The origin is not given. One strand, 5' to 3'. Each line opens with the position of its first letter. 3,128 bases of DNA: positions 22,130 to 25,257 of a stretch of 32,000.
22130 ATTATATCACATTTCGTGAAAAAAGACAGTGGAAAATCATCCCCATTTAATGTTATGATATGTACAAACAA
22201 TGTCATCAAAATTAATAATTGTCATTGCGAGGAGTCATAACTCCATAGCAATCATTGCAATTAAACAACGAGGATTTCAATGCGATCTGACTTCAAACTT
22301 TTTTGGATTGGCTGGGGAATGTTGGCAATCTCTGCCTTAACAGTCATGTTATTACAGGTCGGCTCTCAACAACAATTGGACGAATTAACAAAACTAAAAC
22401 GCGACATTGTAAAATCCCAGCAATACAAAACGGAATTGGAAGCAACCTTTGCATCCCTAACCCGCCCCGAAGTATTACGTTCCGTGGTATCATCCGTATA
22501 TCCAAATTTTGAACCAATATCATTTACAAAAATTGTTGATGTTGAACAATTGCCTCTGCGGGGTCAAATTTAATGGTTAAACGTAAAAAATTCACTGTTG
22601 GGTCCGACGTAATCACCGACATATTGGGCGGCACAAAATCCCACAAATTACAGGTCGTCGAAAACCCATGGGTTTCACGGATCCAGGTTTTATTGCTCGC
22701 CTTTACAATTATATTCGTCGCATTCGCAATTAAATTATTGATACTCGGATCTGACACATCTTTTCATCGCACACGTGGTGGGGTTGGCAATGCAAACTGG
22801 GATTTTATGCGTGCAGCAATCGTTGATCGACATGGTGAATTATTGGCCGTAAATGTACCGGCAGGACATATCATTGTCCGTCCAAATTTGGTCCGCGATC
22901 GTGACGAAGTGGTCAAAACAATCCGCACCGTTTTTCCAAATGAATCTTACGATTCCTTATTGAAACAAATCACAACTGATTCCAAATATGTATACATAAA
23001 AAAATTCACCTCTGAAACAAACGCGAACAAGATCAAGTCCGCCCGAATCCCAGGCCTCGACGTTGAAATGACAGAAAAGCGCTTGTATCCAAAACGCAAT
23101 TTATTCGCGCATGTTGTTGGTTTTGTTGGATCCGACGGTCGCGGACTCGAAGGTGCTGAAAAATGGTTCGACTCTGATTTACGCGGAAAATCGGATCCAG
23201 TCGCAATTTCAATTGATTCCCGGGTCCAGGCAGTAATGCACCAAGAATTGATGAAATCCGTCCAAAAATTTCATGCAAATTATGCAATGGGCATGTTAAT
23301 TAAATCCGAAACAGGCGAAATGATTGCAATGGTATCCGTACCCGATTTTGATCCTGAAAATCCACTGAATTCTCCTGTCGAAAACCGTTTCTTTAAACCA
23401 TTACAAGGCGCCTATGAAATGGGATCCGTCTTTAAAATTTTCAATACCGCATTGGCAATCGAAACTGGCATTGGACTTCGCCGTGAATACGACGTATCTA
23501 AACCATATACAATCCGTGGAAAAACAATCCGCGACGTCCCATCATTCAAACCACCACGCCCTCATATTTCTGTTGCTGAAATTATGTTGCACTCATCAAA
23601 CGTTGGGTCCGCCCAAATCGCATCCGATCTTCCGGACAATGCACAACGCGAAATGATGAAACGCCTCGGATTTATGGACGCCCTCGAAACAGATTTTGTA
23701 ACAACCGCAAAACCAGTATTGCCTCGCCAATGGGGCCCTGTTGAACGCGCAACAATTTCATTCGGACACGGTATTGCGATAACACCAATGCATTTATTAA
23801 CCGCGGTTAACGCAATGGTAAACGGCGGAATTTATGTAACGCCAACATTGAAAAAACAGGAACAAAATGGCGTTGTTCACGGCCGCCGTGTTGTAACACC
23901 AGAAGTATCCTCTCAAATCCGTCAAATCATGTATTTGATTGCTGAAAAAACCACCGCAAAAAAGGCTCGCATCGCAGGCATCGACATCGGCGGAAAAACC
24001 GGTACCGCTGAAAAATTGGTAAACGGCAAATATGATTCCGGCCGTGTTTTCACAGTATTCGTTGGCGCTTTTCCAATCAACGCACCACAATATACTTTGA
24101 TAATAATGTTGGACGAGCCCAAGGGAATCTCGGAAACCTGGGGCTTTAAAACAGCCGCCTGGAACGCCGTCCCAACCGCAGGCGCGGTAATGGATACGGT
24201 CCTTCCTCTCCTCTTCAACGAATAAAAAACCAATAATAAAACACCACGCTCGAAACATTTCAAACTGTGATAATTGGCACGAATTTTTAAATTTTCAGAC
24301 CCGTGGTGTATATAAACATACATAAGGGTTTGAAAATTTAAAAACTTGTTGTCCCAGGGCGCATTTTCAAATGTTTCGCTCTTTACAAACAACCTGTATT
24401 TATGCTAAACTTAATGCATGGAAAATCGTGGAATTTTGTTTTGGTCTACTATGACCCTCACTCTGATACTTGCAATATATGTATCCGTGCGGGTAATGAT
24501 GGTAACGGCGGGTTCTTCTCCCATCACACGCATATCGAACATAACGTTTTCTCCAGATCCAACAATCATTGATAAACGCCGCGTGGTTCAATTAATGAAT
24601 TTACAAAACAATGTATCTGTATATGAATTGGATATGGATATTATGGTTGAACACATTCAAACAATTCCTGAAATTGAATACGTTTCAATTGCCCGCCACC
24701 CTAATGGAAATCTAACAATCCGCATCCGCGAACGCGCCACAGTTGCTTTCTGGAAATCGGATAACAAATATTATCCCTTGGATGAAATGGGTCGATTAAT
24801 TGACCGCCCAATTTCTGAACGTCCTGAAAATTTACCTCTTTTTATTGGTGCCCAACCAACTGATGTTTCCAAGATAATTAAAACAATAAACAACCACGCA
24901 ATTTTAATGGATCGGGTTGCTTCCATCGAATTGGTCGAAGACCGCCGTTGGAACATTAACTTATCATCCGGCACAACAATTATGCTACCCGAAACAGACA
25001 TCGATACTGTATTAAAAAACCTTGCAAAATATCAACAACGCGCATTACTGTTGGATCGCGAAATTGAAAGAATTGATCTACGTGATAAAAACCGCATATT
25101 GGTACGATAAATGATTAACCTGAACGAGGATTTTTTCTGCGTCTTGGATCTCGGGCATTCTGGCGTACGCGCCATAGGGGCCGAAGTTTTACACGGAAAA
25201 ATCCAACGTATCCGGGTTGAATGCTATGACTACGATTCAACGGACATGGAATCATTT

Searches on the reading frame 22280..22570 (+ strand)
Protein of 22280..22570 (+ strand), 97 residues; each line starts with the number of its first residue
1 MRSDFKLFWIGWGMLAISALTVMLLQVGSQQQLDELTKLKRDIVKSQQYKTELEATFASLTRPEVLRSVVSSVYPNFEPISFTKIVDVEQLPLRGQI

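Call 12: search_protein_families(library=pfam, proteins=[window:22280-22570:+], max_evalue=0.001)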
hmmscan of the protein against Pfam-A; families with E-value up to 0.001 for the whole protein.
window:22280-22570:+ (97 aa): 0 families
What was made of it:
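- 22280..22573 (+): ftsL-like gene, first gene of the compact division cluster. No Pfam hit (call 12).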

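Call 56: search_protein_families(library=ncbifam, proteins=[window:22280-22570:+], max_evalue=0.01)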
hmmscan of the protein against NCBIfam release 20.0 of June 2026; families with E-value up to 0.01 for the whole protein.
window:22280-22570:+ (97 aa): 1 family
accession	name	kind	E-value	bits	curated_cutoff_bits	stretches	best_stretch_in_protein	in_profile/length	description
NF049847.1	FtsL_COG5462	equivalog_domain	2.7e-08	33.4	50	1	9-72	5-68/85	cell division protein FtsL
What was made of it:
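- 22280..22573 (+): NCBIfam FtsL_COG5462 at 2.7e-08, below the cut-off (call 56).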

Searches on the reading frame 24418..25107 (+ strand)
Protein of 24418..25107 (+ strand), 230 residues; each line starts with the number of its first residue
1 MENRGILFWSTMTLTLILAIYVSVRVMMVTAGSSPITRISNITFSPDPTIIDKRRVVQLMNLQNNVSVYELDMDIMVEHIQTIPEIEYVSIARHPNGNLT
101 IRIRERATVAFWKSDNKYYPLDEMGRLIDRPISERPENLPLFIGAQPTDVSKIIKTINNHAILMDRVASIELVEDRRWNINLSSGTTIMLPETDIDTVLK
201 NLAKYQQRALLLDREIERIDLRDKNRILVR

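Call 12: search_protein_families(library=pfam, proteins=[window:24418-25107:+], max_evalue=0.001)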
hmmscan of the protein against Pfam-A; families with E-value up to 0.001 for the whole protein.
window:24418-25107:+ (230 aa): 2 families
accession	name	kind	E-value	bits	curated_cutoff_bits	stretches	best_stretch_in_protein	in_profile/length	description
PF03799.20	FtsQ_DivIB_C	-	9.8e-17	62.3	21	1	110-222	1-114/114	Cell division protein FtsQ/DivIB, C-terminal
PF08478.15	POTRA_1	-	0.00075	20.2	23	0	38-106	2-69/69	POTRA domain, FtsQ-type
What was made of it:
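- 24418..25110 (+): ftsQ; its TAA stop abuts the ATG of the fusion. Pfam FtsQ_DivIB_C 1e-16 (call 12).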

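Call 56: search_protein_families(library=ncbifam, proteins=[window:24418-25107:+], max_evalue=0.01)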
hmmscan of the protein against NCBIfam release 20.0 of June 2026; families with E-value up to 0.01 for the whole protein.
window:24418-25107:+ (230 aa): 2 families
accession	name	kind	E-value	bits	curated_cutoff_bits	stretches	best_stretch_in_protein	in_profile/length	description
NF004039.0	PRK05529.1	equivalog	1.4e-06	27.7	353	1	15-143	39-165/255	cell division protein FtsQ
NF008043.0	PRK10775.1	equivalog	7e-05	22.2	366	1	4-222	27-247/276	cell division protein FtsQ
